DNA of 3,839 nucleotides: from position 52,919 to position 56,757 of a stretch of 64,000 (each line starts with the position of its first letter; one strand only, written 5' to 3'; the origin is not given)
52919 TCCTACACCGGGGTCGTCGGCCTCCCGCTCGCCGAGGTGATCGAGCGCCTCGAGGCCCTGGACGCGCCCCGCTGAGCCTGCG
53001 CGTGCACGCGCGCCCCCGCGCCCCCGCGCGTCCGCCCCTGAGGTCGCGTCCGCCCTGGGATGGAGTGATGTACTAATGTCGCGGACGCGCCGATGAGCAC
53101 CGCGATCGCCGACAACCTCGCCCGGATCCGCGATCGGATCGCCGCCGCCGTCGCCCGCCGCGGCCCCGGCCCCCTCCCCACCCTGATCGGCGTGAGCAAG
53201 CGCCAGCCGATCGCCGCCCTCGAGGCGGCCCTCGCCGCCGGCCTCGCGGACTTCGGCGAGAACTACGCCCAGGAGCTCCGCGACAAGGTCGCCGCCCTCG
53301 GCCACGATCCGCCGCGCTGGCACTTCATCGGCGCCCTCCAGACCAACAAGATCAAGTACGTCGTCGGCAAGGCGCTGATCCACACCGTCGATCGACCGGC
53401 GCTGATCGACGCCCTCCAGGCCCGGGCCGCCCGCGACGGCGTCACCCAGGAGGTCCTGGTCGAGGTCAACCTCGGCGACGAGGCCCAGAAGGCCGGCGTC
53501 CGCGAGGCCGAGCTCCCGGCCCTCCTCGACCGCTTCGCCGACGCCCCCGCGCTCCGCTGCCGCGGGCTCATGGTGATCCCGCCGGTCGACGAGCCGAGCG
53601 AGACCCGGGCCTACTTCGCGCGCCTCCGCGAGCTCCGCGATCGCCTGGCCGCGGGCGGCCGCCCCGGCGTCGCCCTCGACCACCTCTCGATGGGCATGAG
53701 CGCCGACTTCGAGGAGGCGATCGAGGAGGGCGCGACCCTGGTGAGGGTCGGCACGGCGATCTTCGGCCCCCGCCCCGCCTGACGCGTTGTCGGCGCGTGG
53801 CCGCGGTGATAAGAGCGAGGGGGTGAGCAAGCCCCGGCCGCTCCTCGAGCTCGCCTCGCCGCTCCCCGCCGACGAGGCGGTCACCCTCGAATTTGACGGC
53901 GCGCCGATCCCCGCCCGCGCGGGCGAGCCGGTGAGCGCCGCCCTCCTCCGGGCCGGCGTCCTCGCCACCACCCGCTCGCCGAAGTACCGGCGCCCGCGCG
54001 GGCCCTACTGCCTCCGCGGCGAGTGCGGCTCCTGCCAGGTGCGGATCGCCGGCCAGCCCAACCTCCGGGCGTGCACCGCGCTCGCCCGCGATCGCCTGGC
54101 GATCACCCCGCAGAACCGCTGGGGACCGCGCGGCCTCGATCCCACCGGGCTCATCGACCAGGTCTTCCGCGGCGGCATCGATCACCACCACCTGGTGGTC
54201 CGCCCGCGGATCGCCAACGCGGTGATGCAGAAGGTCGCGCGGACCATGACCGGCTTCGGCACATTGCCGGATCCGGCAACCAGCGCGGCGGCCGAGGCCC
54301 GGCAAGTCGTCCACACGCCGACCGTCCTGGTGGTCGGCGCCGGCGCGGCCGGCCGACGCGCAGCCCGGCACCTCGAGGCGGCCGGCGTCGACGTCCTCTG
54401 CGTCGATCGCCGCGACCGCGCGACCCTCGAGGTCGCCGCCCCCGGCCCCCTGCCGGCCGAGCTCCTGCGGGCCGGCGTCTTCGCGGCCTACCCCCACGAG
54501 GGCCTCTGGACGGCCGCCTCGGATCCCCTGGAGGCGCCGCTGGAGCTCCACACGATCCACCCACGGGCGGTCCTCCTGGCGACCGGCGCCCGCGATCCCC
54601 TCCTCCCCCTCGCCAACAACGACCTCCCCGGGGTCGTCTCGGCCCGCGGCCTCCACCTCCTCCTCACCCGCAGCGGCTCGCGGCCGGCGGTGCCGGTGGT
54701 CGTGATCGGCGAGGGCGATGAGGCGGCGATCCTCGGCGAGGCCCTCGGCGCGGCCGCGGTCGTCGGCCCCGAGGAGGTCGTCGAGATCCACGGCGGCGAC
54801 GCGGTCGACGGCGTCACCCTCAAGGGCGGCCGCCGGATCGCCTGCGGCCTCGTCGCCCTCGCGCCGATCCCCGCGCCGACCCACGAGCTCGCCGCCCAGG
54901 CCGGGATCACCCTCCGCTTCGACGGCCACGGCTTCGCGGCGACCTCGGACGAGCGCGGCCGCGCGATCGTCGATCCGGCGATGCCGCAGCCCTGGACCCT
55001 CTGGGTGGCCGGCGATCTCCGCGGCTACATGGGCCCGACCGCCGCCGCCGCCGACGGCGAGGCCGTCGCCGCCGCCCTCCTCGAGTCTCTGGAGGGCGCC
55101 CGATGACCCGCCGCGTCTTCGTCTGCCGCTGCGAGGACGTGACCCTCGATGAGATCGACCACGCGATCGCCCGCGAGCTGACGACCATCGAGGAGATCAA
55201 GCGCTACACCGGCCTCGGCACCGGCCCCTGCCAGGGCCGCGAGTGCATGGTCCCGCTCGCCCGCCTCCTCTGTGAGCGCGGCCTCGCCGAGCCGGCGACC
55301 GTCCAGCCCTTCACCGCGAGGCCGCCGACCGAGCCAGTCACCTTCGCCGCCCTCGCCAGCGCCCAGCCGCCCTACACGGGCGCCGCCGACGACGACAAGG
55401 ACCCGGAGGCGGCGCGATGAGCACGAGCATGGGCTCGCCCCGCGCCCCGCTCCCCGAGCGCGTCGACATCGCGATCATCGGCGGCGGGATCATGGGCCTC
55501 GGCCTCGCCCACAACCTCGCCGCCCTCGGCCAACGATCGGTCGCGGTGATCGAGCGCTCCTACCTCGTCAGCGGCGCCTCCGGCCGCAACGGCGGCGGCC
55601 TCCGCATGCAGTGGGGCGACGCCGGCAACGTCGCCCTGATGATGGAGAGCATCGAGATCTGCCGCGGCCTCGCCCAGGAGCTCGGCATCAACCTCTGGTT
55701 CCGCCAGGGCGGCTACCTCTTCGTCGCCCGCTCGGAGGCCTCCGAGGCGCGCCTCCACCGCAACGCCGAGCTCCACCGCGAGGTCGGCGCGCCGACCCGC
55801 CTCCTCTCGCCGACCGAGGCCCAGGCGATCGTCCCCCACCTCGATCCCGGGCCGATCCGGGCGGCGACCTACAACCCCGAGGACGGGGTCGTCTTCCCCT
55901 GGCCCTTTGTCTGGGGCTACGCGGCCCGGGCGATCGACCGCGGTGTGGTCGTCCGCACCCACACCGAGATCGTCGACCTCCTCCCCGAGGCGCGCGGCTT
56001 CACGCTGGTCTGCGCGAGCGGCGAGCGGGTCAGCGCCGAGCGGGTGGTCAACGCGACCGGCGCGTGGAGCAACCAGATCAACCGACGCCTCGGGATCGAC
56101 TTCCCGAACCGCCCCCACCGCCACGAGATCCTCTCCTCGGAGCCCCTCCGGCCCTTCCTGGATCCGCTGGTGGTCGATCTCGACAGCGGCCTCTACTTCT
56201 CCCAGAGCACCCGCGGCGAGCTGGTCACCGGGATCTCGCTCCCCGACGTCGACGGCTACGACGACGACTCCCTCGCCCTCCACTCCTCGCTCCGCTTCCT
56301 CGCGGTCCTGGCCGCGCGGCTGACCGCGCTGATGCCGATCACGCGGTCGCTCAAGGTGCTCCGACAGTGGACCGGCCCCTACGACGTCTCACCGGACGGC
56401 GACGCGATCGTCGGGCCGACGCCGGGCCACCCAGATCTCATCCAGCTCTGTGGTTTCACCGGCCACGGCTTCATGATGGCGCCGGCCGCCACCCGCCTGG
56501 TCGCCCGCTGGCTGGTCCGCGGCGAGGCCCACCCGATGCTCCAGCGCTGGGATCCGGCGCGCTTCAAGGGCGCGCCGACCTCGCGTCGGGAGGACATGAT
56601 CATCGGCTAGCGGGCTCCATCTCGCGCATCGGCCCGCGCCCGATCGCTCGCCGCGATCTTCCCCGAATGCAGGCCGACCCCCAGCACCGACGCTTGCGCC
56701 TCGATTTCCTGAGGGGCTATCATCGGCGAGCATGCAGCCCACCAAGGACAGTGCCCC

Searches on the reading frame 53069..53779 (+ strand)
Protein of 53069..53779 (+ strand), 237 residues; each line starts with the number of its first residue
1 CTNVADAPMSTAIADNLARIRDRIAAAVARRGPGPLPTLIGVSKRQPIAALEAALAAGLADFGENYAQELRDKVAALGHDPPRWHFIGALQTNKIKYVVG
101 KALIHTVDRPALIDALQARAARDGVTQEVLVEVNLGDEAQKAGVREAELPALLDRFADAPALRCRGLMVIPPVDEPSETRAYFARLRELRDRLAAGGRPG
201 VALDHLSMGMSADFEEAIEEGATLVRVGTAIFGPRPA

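Call 65: search_protein_families(library=pfam, max_evalue=0.0001, proteins=[window:53069-53779:+])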
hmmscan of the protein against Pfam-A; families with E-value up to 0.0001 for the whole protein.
window:53069-53779:+ (237 aa): 1 family
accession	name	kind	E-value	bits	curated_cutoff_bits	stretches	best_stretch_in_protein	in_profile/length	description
PF01168.26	Ala_racemase_N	-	1.1e-23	84.6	24.1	1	17-236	3-220/220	Alanine racemase, N-terminal domain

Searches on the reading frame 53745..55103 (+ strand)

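Call 65: search_protein_families(library=pfam, max_evalue=0.0001, proteins=[window:53745-55103:+])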
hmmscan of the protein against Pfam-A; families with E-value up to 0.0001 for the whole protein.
window:53745-55103:+ (453 aa): 3 families
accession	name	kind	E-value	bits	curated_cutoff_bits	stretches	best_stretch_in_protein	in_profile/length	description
PF13510.11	Fer2_4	-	7.5e-23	80.8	22.8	1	44-124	2-81/82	2Fe-2S iron-sulfur cluster binding domain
PF07992.20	Pyr_redox_2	-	1.1e-07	32.1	26.1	0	193-226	2-31/291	Pyridine nucleotide-disulphide oxidoreductase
PF01494.25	FAD_binding_3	-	1.7e-05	24.7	22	1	193-228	3-38/349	FAD binding domain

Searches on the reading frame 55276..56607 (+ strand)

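Call 65: search_protein_families(library=pfam, max_evalue=0.0001, proteins=[window:55276-56607:+])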
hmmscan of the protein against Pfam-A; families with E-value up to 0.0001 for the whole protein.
window:55276-56607:+ (444 aa): 3 families
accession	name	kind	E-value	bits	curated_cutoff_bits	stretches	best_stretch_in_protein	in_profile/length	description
PF01266.30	DAO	-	2.7e-72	244.7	27.9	1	64-412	1-353/353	FAD dependent oxidoreductase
PF07992.20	Pyr_redox_2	-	3.8e-07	30.3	26.1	0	63-95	143-174/291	Pyridine nucleotide-disulphide oxidoreductase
PF13738.12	Pyr_redox_3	-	2.5e-05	24.1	30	0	67-98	2-33/305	Pyridine nucleotide-disulphide oxidoreductase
